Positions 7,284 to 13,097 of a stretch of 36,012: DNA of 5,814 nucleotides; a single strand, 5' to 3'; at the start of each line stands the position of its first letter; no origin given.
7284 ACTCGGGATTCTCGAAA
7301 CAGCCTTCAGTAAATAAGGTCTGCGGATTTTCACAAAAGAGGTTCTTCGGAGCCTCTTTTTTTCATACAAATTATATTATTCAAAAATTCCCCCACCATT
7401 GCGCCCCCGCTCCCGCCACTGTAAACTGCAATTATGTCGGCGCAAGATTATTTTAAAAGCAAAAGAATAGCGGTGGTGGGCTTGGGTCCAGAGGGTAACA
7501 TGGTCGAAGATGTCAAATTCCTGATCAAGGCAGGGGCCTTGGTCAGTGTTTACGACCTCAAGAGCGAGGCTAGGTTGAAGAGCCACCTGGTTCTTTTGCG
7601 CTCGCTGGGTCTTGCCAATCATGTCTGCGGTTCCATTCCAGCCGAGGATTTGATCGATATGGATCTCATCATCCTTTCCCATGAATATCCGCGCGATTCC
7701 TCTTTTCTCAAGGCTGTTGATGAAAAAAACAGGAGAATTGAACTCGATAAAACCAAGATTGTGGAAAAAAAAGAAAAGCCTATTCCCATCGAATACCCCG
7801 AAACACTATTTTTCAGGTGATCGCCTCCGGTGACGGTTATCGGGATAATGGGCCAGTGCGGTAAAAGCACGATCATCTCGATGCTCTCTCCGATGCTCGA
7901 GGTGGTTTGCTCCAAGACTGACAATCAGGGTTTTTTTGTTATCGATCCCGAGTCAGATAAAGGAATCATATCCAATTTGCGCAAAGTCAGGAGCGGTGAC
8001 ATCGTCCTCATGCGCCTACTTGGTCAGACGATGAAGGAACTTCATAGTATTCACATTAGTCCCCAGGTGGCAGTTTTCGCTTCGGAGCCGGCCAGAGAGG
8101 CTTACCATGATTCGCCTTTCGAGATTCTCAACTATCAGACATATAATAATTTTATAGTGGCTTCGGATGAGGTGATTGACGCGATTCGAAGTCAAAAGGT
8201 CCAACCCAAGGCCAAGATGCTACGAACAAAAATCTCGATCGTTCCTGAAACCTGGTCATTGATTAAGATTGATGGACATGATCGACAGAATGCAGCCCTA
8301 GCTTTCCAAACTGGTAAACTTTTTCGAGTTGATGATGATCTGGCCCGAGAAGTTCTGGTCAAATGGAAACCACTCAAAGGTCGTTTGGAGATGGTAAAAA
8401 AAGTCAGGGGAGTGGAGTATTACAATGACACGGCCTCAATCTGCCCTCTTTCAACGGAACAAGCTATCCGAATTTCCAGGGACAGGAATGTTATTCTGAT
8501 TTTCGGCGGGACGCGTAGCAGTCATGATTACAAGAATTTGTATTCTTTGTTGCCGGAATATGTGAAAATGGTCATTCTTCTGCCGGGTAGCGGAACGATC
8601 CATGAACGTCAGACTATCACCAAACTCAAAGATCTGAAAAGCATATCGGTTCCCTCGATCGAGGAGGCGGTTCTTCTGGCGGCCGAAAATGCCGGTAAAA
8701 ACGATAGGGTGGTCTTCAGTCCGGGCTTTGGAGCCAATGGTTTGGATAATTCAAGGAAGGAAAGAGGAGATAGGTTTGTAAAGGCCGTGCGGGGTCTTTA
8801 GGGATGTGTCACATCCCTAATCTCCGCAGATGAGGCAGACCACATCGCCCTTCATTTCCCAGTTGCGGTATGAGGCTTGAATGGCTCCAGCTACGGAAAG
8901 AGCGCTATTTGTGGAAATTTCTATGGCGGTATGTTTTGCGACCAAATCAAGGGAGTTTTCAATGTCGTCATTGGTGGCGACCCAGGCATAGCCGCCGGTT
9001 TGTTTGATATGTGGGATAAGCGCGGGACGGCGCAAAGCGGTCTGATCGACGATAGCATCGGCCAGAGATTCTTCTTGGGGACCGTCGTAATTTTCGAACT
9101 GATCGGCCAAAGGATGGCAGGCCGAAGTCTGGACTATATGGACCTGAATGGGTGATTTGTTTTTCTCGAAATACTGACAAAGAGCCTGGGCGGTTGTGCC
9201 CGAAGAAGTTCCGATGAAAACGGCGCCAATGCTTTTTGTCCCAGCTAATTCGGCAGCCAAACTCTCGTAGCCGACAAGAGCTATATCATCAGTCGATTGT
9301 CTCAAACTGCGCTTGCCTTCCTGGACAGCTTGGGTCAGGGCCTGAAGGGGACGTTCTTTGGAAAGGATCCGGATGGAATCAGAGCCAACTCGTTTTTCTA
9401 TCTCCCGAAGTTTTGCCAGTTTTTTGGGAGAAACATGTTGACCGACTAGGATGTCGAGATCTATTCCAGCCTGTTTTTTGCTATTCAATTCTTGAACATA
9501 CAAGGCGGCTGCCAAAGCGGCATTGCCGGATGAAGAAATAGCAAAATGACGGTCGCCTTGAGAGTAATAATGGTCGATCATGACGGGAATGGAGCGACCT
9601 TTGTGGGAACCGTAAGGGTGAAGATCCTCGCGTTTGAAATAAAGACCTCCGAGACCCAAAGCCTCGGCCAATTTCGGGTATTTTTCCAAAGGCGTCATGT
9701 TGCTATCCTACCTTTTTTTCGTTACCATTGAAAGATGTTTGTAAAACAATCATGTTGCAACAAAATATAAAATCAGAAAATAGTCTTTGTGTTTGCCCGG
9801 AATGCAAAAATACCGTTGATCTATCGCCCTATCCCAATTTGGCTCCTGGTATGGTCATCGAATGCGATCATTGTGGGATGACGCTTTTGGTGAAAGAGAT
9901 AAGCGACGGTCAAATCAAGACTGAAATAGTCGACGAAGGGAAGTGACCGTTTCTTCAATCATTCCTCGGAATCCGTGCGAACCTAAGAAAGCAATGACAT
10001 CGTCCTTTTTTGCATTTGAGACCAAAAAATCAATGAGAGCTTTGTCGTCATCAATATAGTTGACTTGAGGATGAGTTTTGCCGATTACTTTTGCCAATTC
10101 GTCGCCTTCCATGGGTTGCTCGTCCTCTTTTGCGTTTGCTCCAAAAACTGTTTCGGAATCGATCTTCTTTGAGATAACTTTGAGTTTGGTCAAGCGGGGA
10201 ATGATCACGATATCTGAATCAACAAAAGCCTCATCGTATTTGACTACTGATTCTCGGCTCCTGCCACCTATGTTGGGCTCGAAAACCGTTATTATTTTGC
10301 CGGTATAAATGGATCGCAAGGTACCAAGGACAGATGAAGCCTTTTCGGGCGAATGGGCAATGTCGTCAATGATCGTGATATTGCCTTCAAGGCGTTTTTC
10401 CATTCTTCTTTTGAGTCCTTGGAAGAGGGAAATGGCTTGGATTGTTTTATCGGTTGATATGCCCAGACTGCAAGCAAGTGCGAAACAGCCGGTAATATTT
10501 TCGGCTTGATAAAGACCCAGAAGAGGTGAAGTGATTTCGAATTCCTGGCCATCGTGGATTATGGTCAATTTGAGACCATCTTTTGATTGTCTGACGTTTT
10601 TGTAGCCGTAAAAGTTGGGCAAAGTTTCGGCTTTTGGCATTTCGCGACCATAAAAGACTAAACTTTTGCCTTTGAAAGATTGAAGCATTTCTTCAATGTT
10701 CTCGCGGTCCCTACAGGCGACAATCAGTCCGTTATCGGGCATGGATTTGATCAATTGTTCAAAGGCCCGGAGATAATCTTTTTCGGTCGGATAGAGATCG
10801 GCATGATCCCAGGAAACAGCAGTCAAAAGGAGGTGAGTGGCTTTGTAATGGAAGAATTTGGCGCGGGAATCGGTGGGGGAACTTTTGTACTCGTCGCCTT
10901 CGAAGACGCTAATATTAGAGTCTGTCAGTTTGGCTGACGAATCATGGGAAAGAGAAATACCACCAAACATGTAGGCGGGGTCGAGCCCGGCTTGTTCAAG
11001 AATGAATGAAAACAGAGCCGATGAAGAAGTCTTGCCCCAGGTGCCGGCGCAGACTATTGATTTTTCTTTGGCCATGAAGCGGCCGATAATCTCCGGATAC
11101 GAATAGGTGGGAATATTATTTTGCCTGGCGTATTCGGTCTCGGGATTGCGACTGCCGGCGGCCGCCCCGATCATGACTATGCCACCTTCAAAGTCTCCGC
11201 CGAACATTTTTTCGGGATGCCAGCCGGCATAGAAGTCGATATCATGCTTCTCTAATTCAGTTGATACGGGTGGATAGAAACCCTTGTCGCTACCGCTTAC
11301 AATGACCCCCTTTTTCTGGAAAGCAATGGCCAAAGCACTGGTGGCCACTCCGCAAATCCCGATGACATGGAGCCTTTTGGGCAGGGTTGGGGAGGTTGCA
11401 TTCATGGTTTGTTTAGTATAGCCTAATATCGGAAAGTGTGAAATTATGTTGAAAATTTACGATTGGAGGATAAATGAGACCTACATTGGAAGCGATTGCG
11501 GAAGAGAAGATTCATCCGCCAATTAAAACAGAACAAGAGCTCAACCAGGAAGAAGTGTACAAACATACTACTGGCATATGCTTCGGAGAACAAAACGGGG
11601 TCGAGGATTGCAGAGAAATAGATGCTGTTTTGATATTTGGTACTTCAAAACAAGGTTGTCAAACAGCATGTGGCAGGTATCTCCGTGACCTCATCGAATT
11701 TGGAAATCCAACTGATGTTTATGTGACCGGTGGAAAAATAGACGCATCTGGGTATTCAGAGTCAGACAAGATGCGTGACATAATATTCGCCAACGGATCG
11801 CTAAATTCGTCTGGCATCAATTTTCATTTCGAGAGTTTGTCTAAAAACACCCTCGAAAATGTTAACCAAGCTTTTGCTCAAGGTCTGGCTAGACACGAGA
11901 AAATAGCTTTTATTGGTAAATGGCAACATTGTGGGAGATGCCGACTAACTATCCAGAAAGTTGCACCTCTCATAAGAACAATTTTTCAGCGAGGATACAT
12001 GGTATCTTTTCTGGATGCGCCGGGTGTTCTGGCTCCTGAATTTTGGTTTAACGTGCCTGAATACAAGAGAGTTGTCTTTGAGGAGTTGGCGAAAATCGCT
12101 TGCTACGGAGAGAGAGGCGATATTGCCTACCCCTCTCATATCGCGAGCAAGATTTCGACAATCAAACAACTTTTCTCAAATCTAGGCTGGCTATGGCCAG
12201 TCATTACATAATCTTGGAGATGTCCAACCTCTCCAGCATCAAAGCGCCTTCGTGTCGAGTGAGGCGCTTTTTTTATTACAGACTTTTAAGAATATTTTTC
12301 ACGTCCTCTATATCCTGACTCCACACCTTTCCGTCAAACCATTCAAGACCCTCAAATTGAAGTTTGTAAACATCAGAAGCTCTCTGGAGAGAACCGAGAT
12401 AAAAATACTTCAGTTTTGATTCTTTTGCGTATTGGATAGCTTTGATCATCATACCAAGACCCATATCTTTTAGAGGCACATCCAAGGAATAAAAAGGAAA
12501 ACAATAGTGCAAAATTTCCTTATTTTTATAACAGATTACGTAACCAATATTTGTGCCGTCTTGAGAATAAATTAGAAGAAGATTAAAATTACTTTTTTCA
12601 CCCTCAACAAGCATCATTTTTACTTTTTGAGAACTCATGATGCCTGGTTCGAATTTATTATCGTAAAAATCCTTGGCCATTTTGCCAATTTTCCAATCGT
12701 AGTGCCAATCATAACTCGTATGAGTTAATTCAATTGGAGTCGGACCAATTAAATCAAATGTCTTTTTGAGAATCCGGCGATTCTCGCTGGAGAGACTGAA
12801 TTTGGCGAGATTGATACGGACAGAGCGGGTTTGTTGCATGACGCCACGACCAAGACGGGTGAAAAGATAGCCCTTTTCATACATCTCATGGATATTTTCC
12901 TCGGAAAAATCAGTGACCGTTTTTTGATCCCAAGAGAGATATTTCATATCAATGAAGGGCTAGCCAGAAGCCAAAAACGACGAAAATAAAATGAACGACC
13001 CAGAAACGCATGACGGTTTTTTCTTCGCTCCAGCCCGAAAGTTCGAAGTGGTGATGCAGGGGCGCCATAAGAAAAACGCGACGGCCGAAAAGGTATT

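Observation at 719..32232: -10-like hexamers sit 5-10 nt upstream of ATG at most operon-first genes, suggesting leaderless mRNAs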

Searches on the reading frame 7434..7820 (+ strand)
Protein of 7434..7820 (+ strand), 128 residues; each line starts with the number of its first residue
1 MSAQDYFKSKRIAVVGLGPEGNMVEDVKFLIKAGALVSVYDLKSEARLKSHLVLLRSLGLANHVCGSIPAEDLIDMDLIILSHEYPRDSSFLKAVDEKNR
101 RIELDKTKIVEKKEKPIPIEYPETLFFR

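Call 9: search_protein_families(library=pfam, proteins=[window:7434-7820:+])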
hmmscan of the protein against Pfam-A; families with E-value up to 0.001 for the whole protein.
window:7434-7820:+ (128 aa): 1 family
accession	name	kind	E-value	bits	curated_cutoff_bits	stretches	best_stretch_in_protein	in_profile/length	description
PF21799.2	MurD-like_N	-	7.3e-05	23.4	27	1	10-83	1-67/88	Mur ligase MurD-like, N-terminal domain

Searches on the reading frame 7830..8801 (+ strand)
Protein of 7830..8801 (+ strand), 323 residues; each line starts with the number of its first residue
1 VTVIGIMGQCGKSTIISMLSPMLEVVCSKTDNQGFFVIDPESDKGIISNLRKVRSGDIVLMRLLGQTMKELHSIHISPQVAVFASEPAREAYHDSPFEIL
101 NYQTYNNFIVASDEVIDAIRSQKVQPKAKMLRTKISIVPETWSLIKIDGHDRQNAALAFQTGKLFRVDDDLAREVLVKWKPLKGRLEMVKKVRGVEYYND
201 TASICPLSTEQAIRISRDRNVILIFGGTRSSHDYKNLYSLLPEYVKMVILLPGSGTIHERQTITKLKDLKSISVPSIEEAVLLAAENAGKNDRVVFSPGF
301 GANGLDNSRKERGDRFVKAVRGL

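Call 10: search_protein_families(library=pfam, proteins=[window:7830-8801:+])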
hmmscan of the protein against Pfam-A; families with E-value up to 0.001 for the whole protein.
window:7830-8801:+ (323 aa): 1 family
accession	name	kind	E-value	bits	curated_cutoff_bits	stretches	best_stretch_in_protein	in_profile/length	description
PF02875.26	Mur_ligase_C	-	1.9e-08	35.7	28.4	1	184-298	1-125/127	Mur ligase, glutamate ligase domain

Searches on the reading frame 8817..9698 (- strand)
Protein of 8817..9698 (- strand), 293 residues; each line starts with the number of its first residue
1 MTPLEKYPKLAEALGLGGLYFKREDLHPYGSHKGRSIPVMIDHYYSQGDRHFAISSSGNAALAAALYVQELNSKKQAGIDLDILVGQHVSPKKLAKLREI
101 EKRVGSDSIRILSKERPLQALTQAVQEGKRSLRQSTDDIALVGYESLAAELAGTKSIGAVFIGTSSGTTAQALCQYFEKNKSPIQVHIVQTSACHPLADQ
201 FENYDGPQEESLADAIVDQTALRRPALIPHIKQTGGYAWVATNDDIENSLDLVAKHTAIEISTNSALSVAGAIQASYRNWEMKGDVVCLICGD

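Call 10: search_protein_families(library=pfam, proteins=[window:8817-9698:-])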
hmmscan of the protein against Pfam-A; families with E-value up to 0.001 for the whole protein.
window:8817-9698:- (293 aa): 1 family
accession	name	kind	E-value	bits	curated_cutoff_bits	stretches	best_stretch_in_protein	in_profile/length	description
PF00291.31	PALP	-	3.3e-35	122.3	35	1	2-292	8-295/295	Pyridoxal-phosphate dependent enzyme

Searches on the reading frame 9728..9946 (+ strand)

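Call 12: search_protein_families(library=pfam, proteins=[window:9728-9946:+])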
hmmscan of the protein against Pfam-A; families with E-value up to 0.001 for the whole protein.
window:9728-9946:+ (72 aa): 1 family
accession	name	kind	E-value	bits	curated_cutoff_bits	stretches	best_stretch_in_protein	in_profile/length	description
PF21344.3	Zn_ribbon_LysW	-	8.1e-06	25.8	27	1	23-58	3-36/46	Alpha-aminoadipate carrier protein LysW-like, globular domain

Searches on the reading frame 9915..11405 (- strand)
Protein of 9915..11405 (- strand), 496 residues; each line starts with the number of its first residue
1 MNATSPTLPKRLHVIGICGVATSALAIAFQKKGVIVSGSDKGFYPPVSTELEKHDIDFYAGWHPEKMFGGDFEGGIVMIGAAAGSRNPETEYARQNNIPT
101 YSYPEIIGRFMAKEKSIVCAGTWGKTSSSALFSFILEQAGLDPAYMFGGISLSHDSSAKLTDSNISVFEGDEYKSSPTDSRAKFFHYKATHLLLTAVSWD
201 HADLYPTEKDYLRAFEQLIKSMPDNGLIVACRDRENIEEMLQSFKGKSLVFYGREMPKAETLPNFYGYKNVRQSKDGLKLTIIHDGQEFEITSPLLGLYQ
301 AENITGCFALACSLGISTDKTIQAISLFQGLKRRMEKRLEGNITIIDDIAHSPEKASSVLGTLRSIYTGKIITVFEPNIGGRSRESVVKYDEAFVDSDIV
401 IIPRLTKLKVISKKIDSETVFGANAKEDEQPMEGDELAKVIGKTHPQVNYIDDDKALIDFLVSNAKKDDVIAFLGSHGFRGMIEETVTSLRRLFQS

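Call 10: search_protein_families(library=pfam, proteins=[window:9915-11405:-])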
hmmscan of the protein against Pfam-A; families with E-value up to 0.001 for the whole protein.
window:9915-11405:- (496 aa): 3 families
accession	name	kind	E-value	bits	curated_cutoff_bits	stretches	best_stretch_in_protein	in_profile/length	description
PF08245.18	Mur_ligase_M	-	1.2e-16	61.7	24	1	120-311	2-200/200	Mur ligase middle domain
PF02875.26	Mur_ligase_C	-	1.2e-13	52.5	28.4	1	333-477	1-127/127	Mur ligase, glutamate ligase domain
PF01225.30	Mur_ligase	-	7.3e-13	49.1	21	1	12-113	2-93/95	Mur ligase family, catalytic domain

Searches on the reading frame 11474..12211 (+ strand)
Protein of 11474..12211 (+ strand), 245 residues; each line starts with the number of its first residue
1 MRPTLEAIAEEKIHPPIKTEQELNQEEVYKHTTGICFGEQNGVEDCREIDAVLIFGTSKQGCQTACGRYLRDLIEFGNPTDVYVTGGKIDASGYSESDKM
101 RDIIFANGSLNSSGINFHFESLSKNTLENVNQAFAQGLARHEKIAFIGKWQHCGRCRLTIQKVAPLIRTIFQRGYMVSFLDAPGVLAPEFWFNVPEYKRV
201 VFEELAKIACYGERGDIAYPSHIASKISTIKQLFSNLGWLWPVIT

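Call 10: search_protein_families(library=pfam, proteins=[window:11474-12211:+])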
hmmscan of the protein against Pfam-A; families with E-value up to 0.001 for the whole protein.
window:11474-12211:+ (245 aa): 1 family
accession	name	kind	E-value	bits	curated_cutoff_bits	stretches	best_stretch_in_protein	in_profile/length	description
PF02698.23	DUF218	-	2e-05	25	27.6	1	50-169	1-105/133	DUF218 domain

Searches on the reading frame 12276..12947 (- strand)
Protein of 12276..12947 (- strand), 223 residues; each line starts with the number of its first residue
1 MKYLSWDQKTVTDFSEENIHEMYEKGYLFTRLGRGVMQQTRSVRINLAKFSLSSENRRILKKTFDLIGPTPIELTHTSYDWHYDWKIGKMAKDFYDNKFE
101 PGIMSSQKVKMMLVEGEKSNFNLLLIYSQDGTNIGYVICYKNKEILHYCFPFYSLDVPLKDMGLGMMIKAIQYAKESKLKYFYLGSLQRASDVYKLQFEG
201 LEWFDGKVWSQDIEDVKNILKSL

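Call 10: search_protein_families(library=pfam, proteins=[window:12276-12947:-])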
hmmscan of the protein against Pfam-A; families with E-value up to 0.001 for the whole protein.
window:12276-12947:- (223 aa): 1 family
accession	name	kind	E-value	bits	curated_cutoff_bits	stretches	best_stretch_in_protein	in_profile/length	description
PF04377.21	ATE_C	-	0.00042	21.3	25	1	108-203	25-120/122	Arginine-tRNA-protein transferase, C terminus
